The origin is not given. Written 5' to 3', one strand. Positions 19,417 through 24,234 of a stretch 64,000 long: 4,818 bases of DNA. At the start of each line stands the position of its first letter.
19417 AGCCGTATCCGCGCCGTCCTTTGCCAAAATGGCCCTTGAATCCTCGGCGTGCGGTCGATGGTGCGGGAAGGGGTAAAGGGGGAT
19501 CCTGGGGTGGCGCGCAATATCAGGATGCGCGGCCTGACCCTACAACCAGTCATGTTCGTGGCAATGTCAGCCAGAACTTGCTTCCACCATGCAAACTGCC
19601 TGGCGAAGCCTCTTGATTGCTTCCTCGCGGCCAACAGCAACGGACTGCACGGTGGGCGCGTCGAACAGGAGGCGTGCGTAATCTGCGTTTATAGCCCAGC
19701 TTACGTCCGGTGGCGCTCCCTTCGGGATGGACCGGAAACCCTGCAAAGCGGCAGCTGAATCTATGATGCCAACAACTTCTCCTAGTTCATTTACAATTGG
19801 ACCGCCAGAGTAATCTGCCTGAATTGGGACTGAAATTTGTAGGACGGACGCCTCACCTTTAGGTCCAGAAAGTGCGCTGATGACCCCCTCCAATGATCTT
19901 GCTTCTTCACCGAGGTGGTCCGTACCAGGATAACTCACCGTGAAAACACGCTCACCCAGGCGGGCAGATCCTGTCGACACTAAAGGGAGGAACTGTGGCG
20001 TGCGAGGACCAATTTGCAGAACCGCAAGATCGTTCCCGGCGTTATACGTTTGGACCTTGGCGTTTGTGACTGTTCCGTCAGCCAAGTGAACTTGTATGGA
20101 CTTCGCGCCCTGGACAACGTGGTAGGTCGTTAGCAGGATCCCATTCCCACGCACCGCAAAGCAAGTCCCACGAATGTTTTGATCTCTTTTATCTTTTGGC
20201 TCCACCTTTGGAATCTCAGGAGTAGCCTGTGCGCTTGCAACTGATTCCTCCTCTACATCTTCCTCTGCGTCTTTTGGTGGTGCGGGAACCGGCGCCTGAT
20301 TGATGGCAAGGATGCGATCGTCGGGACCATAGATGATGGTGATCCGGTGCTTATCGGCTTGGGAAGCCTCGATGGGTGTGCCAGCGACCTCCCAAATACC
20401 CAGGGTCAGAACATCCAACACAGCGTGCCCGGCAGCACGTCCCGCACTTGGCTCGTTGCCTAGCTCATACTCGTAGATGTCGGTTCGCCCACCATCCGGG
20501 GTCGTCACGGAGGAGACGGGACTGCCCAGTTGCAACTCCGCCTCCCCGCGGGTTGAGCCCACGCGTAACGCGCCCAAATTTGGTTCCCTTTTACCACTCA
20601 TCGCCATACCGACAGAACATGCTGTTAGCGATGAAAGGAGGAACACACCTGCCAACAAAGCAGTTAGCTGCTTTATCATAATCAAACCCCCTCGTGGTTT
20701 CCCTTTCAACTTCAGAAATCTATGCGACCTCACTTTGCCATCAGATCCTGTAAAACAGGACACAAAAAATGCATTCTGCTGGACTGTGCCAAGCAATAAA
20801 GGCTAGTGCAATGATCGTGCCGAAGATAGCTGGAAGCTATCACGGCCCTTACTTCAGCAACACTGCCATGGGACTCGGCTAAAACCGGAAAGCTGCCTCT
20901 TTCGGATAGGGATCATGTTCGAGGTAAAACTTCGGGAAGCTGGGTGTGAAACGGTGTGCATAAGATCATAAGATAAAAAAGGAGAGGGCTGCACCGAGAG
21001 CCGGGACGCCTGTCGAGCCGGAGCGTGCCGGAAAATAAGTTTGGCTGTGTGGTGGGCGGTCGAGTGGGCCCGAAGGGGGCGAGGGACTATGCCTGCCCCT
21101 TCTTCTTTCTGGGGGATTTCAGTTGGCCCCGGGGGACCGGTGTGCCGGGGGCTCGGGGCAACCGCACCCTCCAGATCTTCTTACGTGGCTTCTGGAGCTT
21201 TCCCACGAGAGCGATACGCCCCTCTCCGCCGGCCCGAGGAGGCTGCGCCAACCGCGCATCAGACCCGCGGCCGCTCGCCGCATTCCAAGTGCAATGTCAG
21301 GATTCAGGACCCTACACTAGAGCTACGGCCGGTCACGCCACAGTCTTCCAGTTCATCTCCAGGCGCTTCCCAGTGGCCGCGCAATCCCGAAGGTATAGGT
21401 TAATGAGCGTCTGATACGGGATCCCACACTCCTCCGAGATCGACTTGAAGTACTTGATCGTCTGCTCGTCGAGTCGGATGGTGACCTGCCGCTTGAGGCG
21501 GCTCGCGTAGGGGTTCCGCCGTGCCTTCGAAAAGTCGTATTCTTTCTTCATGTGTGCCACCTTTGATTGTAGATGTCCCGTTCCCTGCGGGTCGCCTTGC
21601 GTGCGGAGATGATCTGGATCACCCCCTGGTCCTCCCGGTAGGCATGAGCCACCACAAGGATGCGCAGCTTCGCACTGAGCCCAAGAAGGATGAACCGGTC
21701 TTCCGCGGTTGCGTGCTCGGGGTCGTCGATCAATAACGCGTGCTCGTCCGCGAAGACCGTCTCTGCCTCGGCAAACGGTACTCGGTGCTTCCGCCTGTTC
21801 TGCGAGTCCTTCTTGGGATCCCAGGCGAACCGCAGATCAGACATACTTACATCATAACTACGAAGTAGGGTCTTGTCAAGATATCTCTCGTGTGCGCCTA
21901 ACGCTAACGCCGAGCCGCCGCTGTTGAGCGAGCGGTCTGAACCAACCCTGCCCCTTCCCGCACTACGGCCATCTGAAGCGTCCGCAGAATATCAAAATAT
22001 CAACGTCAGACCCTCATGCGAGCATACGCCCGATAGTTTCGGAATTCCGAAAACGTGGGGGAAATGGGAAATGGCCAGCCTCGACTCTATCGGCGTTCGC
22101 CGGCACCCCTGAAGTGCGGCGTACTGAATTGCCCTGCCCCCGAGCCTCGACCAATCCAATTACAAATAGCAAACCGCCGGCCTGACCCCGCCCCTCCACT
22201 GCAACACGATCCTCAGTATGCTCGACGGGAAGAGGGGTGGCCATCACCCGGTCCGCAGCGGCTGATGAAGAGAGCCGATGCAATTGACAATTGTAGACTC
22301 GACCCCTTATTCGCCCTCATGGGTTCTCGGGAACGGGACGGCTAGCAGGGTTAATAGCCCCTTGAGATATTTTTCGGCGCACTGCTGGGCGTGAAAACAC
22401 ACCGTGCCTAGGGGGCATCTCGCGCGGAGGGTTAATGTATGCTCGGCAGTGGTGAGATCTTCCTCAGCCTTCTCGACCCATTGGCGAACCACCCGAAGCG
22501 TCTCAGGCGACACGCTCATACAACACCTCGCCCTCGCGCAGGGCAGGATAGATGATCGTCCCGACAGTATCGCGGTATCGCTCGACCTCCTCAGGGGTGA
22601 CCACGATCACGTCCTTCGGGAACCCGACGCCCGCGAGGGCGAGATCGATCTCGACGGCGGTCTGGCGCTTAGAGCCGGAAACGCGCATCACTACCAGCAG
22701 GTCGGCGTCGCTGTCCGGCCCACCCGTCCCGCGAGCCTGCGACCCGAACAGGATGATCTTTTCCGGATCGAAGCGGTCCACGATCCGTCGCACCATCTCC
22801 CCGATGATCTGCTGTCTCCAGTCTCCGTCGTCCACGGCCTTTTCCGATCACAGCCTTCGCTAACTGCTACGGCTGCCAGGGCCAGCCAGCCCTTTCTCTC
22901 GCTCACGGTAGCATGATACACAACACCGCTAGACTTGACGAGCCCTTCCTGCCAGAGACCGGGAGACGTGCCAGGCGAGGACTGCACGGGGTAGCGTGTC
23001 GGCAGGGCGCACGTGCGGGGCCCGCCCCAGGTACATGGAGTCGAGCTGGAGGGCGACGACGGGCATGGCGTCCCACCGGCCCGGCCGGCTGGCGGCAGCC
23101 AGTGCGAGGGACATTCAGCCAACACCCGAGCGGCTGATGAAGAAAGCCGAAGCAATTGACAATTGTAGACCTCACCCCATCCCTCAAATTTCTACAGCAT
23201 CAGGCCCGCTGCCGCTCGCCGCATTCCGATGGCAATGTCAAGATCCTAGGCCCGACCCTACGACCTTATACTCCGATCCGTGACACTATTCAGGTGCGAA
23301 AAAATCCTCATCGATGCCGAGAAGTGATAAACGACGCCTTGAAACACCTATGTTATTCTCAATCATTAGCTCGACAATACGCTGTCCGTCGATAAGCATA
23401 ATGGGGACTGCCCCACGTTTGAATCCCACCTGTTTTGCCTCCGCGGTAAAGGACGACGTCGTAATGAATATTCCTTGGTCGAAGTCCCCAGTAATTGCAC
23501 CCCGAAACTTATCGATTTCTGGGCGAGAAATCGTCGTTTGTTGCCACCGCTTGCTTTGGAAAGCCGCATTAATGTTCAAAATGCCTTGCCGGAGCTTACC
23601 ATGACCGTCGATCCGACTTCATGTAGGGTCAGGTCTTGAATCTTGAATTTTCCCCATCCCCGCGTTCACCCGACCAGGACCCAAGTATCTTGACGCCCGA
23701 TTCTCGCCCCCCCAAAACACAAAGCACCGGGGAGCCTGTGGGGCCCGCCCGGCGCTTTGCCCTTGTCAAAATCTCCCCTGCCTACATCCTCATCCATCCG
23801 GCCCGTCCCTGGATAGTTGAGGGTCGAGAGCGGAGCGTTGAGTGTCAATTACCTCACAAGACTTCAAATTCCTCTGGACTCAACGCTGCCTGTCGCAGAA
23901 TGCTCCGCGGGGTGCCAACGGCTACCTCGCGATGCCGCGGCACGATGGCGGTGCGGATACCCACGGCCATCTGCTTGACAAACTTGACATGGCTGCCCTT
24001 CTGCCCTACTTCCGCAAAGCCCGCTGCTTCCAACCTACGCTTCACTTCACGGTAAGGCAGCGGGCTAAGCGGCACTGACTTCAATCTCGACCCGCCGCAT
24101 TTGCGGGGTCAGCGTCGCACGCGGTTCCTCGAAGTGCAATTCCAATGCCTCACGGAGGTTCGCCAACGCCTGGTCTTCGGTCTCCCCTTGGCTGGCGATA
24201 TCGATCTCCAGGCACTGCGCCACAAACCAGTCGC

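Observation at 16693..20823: Sigma-54-type GG-N10-GC motifs precede four consecutive orphan island genes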

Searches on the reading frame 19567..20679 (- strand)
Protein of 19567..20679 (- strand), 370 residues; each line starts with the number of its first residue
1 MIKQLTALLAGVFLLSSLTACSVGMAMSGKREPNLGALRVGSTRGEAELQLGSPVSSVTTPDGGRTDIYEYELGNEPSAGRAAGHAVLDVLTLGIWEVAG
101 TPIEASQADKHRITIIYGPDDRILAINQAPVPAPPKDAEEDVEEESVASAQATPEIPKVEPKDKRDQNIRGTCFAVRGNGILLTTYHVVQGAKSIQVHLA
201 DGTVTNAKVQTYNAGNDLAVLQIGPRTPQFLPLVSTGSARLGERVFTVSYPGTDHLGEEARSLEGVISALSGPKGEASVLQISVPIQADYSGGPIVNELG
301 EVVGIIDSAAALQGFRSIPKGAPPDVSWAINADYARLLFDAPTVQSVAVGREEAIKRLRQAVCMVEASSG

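Call 13: search_protein_families(library=pfam, proteins=[window:19567-20679:-], max_evalue=0.01)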
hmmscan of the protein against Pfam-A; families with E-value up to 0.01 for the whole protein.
window:19567-20679:- (370 aa): 3 families
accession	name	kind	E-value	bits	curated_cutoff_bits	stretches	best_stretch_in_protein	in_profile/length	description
PF13365.12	Trypsin_2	-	1.6e-24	87.7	27.6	1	171-305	1-144/144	Trypsin-like peptidase domain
PF00089.32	Trypsin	-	2.5e-06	27.9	20.6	1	172-306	28-195/220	Trypsin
PF02907.21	Peptidase_S29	-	0.0051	17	25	0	290-313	109-132/149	Hepatitis C virus NS3 protease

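Call 14: find_encoding_contigs(protein=window:19567-20679:-, flank=10000, max_places=10)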
Protein window:19567-20679:- (370 aa): 4 contigs read that carry it; 3 places shown.
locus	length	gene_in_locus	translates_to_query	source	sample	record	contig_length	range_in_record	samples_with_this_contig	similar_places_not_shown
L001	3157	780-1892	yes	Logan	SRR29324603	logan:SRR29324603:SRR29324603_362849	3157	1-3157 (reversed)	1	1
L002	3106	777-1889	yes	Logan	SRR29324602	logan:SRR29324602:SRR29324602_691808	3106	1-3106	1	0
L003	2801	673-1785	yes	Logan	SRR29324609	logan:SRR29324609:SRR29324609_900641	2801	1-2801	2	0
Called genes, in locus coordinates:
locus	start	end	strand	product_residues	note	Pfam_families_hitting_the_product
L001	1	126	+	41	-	?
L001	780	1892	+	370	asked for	PF00089:Trypsin (weak), PF13365:Trypsin_2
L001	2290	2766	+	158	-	-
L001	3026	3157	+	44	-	?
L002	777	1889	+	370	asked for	PF00089:Trypsin (weak), PF13365:Trypsin_2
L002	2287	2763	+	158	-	-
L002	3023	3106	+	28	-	?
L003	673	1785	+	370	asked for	PF00089:Trypsin (weak), PF13365:Trypsin_2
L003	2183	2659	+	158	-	-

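Call 59: find_homologous_proteins(query=window:19567-20679:-, max_evalue=1e-20)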
Query window:19567-20679:- (370 aa): 105 proteins with E <= 1e-20 among 8000 candidates.
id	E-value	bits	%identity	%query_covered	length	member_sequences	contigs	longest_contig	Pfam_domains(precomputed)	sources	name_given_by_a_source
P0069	5.0e-237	804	100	100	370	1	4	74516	PF13365.13,PF00089.33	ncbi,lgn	ncbi:MAG: serine protease [Candidatus Methylomirabilales bacterium]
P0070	1.4e-141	490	61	99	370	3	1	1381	PF13365.13,PF00089.33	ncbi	-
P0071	8.5e-141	487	61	99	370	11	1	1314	PF13365.13,PF00089.33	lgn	-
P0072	2.6e-138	479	59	99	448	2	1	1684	PF13365.13,PF00089.33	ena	-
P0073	5.0e-138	478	60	99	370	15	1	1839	PF13365.13,PF00089.33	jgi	-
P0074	8.9e-136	471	60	100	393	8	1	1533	PF13365.13,PF05579.20,PF00089.33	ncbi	-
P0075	1.4e-135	470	61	98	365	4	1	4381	PF13365.13,PF00089.33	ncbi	-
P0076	1.7e-135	470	61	99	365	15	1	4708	PF13365.13,PF00089.33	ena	-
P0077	2.1e-132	460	57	99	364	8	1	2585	PF13365.13,PF00089.33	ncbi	-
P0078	2.0e-130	453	56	99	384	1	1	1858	PF13365.13,PF00089.33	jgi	-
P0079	1.4e-129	450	58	99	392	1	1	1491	PF13365.13,PF00089.33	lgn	-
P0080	2.8e-129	449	55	99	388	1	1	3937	PF13365.13,PF00089.33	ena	-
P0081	1.9e-128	447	58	99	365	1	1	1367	PF13365.13,PF00089.33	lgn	-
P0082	4.7e-128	445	56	99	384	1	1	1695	PF13365.13,PF00089.33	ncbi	-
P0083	1.4e-125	437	57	99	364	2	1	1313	PF13365.13,PF00089.33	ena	-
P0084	1.5e-125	437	57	100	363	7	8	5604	PF13365.13,PF00089.33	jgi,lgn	jgi:S1-C subfamily serine protease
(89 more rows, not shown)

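Call 60: find_encoding_contigs(protein=P0076, flank=3000, max_places=3)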
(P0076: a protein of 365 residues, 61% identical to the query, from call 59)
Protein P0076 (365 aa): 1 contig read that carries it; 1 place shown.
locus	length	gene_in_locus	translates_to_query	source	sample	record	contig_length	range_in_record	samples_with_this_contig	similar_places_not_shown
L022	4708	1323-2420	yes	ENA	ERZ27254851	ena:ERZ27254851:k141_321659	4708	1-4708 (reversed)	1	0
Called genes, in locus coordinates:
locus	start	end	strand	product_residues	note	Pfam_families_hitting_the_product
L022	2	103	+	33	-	?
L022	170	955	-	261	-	PF13557:Phenol_MetA_deg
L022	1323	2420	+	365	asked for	PF00089:Trypsin, PF13365:Trypsin_2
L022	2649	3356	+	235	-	-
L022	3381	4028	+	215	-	-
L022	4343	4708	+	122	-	?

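Call 61: find_encoding_contigs(protein=P0084, flank=3000, max_places=5)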
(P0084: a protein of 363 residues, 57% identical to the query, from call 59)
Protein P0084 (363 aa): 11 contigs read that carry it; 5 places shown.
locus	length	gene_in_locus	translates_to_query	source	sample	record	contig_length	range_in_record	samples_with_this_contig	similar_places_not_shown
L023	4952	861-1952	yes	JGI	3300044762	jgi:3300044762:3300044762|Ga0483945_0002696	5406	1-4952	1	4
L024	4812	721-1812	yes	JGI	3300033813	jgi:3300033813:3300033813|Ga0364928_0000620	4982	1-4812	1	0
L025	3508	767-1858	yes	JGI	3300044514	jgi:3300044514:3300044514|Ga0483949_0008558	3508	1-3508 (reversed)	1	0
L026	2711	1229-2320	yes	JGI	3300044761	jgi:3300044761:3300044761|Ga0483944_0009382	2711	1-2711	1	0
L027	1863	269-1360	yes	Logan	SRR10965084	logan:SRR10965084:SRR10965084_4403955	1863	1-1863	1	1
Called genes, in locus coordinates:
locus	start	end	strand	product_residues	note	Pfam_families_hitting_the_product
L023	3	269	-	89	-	?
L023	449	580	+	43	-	-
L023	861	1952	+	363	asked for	PF00089:Trypsin, PF13365:Trypsin_2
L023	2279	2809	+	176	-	-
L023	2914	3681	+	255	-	-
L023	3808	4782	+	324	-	-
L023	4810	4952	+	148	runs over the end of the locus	-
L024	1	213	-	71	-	?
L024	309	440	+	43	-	-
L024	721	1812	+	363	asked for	PF00089:Trypsin, PF13365:Trypsin_2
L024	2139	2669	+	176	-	-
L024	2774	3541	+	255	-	-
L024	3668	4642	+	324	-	-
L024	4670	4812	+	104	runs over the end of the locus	?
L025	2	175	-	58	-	?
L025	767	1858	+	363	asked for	PF00089:Trypsin, PF13365:Trypsin_2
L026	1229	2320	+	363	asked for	PF00089:Trypsin, PF13365:Trypsin_2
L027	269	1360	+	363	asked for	PF00089:Trypsin, PF13365:Trypsin_2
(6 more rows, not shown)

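Call 62: find_encoding_contigs(protein=P0075, flank=3000, max_places=3)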
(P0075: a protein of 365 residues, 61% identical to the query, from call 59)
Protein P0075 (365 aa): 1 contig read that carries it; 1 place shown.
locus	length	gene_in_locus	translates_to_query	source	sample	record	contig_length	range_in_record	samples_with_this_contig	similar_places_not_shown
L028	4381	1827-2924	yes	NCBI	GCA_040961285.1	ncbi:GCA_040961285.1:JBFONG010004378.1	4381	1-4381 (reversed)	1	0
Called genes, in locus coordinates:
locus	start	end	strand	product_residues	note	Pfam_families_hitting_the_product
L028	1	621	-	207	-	?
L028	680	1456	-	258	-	PF13557:Phenol_MetA_deg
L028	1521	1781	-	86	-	-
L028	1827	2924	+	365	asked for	PF00089:Trypsin, PF13365:Trypsin_2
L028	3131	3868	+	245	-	-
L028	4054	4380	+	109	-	?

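Call 73: search_protein_families(library=padloc, proteins=[window:19567-20679:-], max_evalue=0.01)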
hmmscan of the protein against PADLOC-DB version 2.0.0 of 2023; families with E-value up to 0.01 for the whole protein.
window:19567-20679:- (370 aa): 5 families
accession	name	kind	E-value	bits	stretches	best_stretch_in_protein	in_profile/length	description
PDLC02960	RT-Protease_XI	-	2.5e-17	61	1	165-309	347-486/506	single gene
PDLC02959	RT-Protease_XI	-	3.6e-17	60.5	1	160-309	344-489/510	single gene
PDLC04593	PDC-M35A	-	6.2e-07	27.4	1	163-255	15-123/216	-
PDLC00169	HamA1|HamA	-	1.6e-06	24.9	1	168-251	26-113/483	DUF1837 domain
PDLC03855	LmuA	-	7.9e-06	23.4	1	182-306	32-167/425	-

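Call 74: search_protein_families(library=ncbifam, proteins=[window:19567-20679:-], max_evalue=0.01)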
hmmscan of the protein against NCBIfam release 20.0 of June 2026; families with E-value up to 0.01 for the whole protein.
window:19567-20679:- (370 aa): 11 families
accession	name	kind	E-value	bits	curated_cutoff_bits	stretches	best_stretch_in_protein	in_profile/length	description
TIGR02037.1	degP_htrA_DO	subfamily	5e-20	71.8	416.2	1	153-305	44-197/434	Do family serine endopeptidase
NF033740.0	MarP_fam_protase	equivalog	6.4e-18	64.9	250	1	137-310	179-355/390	MarP family serine protease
NF041521.1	HhoA_HhoB_HtrA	equivalog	2.6e-16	59.8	450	1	161-306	49-197/335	HhoA/HhoB/HtrA family serine endopeptidase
TIGR02038.1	protease_degS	equivalog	8.3e-15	54.8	422.95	1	171-314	80-222/351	outer membrane-stress sensor serine endopeptidase DegS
NF008147.1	PRK10898.1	equivalog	6e-14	51.9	408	1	163-306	72-215/352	outer membrane-stress sensor serine endopeptidase DegS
NF040960.1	MamE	equivalog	1.4e-10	40.4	800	1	156-337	109-288/659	magnetosome formation protease MamE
NF007526.1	PRK10139.1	equivalog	3.6e-10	39.1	756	1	178-311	101-235/456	serine endoprotease DegQ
NF047968.1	SerProtHtrA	equivalog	4.6e-10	39.4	470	1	165-306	83-230/357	serine protease HtrA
NF008189.1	PRK10942.1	equivalog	1.7e-09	36.7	720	1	179-311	124-257/477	serine endoprotease DegP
NF053637.1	SerProtHtrAspr2045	equivalog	5.3e-07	28.9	650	1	181-317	118-262/394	serine protease HtrA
NF040961.1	MamO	equivalog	6.3e-06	24.8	800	1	167-306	96-240/648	magnetosome protein MamO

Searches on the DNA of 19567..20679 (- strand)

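Call 64: search_rna_families(sources=[L022, L023, L028, L013, L008, L010, L012, L018], threshold=evalue, max_evalue=1)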
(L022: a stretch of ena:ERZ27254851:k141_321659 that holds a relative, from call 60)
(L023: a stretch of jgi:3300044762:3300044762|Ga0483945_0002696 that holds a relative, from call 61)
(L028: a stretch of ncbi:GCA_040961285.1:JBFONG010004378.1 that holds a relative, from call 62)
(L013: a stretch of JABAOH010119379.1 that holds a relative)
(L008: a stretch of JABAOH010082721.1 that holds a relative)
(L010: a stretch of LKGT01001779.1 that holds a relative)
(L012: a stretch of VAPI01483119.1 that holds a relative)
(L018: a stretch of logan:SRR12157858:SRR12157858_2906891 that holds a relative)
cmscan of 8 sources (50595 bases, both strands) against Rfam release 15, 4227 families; matches with E-value up to 1: 0.
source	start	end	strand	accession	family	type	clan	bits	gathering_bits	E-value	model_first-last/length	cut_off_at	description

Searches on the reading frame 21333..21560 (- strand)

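Call 13: search_protein_families(library=pfam, proteins=[window:21333-21560:-], max_evalue=0.01)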
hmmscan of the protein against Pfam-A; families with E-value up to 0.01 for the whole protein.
window:21333-21560:- (75 aa): 2 families
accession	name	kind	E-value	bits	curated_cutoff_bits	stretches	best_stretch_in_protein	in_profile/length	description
PF14384.12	BrnA_antitoxin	-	1.4e-08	35.4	26.1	1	12-59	22-66/68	BrnA antitoxin of type II toxin-antitoxin system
PF12441.14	CopG_antitoxin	-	1.4e-05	26.2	28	1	7-59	23-78/79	CopG antitoxin of type II toxin-antitoxin system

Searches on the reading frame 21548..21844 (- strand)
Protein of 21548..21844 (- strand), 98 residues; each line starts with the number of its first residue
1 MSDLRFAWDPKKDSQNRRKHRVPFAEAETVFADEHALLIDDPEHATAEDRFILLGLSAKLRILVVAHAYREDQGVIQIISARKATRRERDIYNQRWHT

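Call 13: search_protein_families(library=pfam, proteins=[window:21548-21844:-], max_evalue=0.01)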
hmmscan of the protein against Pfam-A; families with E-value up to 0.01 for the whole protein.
window:21548-21844:- (98 aa): 1 family
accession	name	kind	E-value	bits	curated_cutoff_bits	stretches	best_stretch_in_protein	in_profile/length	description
PF04365.19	BrnT_toxin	-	1.3e-26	93.2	34.5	1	8-88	1-77/77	Ribonuclease toxin, BrnT, of type II toxin-antitoxin system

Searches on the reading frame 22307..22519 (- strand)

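Call 13: search_protein_families(library=pfam, proteins=[window:22307-22519:-], max_evalue=0.01)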
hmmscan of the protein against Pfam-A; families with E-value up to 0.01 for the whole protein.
window:22307-22519:- (70 aa): 1 family
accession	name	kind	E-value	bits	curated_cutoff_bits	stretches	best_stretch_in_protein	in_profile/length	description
PF05168.19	HEPN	-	5.2e-13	49.6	22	1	11-67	1-54/117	HEPN domain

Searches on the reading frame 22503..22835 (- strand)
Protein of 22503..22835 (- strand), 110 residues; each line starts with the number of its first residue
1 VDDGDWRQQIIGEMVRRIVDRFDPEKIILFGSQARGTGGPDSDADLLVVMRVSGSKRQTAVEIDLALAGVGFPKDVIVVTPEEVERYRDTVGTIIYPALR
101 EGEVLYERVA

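Call 13: search_protein_families(library=pfam, proteins=[window:22503-22835:-], max_evalue=0.01)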
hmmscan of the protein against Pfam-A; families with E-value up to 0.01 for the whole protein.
window:22503-22835:- (110 aa): 3 families
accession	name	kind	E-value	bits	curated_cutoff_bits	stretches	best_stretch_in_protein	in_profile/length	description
PF01909.29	NTP_transf_2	-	1e-11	45.5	21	1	16-87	6-83/93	Nucleotidyltransferase domain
PF18765.7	Polbeta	-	4.2e-09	36.9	26.9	1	20-108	8-90/93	Polymerase beta, Nucleotidyltransferase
PF22600.2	MTPAP-like_central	-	0.0008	19.9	27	1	7-59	22-74/139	Poly(A) RNA polymerase, mitochondrial-like, central palm domain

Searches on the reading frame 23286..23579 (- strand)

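Call 13: search_protein_families(library=pfam, proteins=[window:23286-23579:-], max_evalue=0.01)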
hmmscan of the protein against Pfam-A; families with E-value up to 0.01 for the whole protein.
window:23286-23579:- (97 aa): 3 families
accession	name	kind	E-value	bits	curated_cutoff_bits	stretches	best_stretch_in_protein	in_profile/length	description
PF04471.18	Mrr_cat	-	4.8e-14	52.9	21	1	5-72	50-115/115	Restriction endonuclease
PF13156.12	Mrr_cat_2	-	0.00061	20.1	22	1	5-76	45-118/127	Restriction endonuclease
PF22722.2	NA-iREase1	-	0.0012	19.3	27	1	15-68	50-104/106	NACHT-associated inactive Restriction Endonuclease 1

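Call 73: search_protein_families(library=padloc, proteins=[window:23286-23579:-], max_evalue=0.01)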
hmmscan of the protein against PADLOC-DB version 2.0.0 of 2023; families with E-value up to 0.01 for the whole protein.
window:23286-23579:- (97 aa): 4 families
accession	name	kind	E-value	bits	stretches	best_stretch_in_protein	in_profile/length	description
PDLC04796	PDC-S02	-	1.4e-24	84.8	1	3-95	288-380/390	-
PDLC03657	mREase_IV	-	3.9e-23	80.2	1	7-97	225-317/317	Type IV methyl-directed restriction enzyme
PDLC04806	PDC-S02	-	1.1e-13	49.2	1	3-76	231-304/324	-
PDLC04819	PDC-S02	-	2.9e-09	34.6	1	13-81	250-315/334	-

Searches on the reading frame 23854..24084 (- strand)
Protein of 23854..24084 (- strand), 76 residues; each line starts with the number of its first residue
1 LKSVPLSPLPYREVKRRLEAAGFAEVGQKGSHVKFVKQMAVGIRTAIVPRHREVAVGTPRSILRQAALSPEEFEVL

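Call 13: search_protein_families(library=pfam, proteins=[window:23854-24084:-], max_evalue=0.01)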
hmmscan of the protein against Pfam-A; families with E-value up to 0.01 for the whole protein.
window:23854-24084:- (76 aa): 1 family
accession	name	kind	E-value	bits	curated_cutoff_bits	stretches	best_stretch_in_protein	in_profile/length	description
PF07927.17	HicA_toxin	-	7.3e-15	55.3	27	1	11-67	1-57/58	HicA toxin of bacterial toxin-antitoxin,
